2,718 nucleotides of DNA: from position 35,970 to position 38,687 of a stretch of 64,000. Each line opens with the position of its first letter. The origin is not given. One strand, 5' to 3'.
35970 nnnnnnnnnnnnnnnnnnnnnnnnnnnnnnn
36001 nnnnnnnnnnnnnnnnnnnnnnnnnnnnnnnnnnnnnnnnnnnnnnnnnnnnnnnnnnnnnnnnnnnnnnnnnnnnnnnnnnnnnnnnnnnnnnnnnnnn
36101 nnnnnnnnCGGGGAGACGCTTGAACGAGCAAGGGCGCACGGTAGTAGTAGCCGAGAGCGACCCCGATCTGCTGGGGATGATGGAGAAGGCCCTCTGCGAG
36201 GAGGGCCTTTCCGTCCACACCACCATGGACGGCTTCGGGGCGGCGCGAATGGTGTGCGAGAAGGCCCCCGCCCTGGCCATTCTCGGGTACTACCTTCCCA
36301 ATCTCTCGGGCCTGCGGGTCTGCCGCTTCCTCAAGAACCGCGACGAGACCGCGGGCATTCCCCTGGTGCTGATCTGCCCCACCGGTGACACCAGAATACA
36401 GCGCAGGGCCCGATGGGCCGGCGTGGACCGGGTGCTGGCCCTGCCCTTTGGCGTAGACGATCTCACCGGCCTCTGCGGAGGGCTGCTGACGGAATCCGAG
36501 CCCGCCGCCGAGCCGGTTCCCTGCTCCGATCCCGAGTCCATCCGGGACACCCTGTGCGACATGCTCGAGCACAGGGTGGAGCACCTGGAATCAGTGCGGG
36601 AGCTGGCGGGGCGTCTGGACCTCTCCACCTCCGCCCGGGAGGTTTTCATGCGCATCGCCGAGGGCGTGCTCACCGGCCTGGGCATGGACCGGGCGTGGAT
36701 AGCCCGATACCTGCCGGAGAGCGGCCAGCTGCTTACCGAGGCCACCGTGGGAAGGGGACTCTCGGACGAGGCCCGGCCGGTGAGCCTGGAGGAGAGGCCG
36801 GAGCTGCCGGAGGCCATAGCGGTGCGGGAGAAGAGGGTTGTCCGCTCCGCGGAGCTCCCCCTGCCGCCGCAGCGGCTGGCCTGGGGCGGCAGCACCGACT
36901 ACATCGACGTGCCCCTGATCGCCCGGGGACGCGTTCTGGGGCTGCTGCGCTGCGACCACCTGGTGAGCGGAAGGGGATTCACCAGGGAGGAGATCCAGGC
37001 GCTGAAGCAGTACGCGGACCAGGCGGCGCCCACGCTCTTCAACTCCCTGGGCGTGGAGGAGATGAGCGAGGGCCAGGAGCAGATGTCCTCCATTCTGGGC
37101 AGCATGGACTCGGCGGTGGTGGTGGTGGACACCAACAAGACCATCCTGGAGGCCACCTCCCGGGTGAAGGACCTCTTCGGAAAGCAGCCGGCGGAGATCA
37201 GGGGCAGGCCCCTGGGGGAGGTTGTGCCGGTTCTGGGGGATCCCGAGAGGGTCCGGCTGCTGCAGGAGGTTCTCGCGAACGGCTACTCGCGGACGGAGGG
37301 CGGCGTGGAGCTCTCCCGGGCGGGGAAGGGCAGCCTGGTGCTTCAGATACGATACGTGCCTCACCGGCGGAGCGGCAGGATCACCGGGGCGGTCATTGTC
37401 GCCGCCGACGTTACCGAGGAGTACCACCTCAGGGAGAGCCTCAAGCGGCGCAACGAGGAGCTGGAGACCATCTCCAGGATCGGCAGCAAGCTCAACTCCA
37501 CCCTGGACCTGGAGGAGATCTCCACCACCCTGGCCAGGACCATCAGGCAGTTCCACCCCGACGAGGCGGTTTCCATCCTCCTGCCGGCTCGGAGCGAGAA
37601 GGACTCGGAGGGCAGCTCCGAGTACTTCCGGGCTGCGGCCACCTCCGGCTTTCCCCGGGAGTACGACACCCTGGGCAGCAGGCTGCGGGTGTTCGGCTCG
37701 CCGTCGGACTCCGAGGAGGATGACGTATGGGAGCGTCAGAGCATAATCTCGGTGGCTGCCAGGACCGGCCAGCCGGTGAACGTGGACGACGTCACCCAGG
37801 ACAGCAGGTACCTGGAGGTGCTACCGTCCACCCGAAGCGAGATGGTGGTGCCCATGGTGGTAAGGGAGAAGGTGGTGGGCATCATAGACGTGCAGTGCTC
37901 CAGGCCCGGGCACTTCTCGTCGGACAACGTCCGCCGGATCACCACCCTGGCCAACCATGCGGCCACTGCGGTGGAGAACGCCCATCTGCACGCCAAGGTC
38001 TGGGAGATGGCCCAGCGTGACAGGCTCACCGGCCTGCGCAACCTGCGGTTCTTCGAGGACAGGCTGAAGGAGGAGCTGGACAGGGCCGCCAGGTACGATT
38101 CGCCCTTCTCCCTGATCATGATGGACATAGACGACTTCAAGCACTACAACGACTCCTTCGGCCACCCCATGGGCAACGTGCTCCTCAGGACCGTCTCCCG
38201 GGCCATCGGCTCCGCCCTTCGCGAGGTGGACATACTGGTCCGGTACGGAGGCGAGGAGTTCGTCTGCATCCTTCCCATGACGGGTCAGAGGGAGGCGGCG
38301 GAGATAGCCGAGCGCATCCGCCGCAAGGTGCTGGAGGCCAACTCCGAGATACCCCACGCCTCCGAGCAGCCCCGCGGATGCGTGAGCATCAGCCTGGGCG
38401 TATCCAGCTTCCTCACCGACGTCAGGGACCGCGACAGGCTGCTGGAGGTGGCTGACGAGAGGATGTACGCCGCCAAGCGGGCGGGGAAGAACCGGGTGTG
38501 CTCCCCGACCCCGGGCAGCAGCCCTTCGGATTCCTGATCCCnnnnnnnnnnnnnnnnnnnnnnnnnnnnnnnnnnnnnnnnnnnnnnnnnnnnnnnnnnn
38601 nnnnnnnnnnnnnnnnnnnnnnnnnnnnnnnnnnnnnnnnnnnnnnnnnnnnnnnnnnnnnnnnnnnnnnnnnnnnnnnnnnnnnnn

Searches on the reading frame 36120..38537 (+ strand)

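Call 10: search_protein_families(library=pfam, proteins=[window:36120-38537:+], max_evalue=0.001)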
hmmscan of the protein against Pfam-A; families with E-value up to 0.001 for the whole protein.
window:36120-38537:+ (805 aa): 11 families
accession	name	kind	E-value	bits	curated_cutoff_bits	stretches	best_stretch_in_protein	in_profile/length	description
PF00990.26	GGDEF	-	5.1e-45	153.6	23.8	1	631-792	1-161/161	Diguanylate cyclase, GGDEF domain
PF01590.32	GAF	-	1.1e-29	104.1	22.4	2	463-618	1-133/133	GAF domain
PF13185.12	GAF_2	-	1.5e-22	80.7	28.6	2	462-619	2-136/136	GAF domain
PF13492.12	GAF_3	-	2.6e-12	47.7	27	1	536-620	50-129/129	GAF domain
PF08448.16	PAS_4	-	5.5e-12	46.3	23.1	1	328-435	3-109/110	PAS fold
PF00072.30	Response_reg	-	6.6e-10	39.6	30.2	1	8-116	1-107/111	Response regulator receiver domain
PF00989.32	PAS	-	4.9e-09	36.6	22.6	1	320-431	1-113/113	PAS fold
PF13596.12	PAS_10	-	4.1e-06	27.8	22.1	1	322-432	1-106/106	PAS domain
PF13426.13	PAS_9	-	7.2e-05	23.4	27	1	331-433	2-103/103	PAS domain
PF13188.13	PAS_8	-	0.00064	20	21.8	0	322-377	3-55/65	PAS domain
PF17853.6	GGDEF_2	-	0.00071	20.2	24.5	0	662-768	22-100/116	GGDEF-like domain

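Call 11: search_protein_families(library=ncbifam, proteins=[window:36120-38537:+], max_evalue=0.001)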
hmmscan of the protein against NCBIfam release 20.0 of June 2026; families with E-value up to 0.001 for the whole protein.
window:36120-38537:+ (805 aa): 49 families (the best 25 are shown)
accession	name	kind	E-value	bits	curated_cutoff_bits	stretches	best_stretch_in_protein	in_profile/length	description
NF007135.0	PRK09581.1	equivalog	2.5e-54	184.8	474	2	627-795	288-454/457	PleD family two-component system response regulator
TIGR00254.1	GGDEF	domain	1e-48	165.2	37.4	1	629-794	3-165/168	diguanylate cyclase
NF041606.1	dguan_cyc_DgcA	equivalog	6e-45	153.7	370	1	559-794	108-337/340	diguanylate cyclase DgcA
NF038266.1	diguan_SiaD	equivalog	6.6e-45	153.4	290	1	623-793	86-252/252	biofilm regulation diguanylate cyclase SiaD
NF047654.1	DiguCycDgcRLepto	equivalog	1.4e-38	132.5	500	1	616-794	118-294/295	diguanylate cyclase DgcR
NF007380.0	PRK09894.1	equivalog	2.1e-38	132.3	256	1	628-794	125-285/296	diguanylate cyclase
NF051473.1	DigCycDgcsShew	equivalog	2.8e-32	112.3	400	1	601-792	105-287/291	diguanylate cyclase DgcS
NF011955.1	PRK15426.1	equivalog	3.5e-32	111.3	408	1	631-795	398-560/564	cellulose biosynthesis regulator diguanylate cyclase DgcQ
NF007423.1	PRK09966.1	equivalog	1.7e-31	109.5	325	1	625-786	233-390/390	diguanylate cyclase DgcN/YfiN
NF007298.0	PRK09776.1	equivalog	4.2e-28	97.8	1135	1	629-793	682-842/1111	diguanylate cyclase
NF007599.0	PRK10245.1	equivalog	1.1e-25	89.9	402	1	616-793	195-367/371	diguanylate cyclase AdrA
NF045675.1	PhdiestaseDibA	equivalog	1.9e-24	86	980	1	627-791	199-359/623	phosphodiesterase DibA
NF008467.0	PRK11359.1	equivalog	1.3e-23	83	857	1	326-790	142-526/800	oxygen-sensing cyclic-di-GMP phosphodiesterase DosP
NF047872.1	GGDEF_GdpS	equivalog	3.9e-23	82.2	400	1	631-793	187-347/355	GGDEF domain-containing protein GdpS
NF007474.0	PRK10060.1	equivalog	1.1e-22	80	782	1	624-794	230-393/663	cyclic di-GMP phosphodiesterase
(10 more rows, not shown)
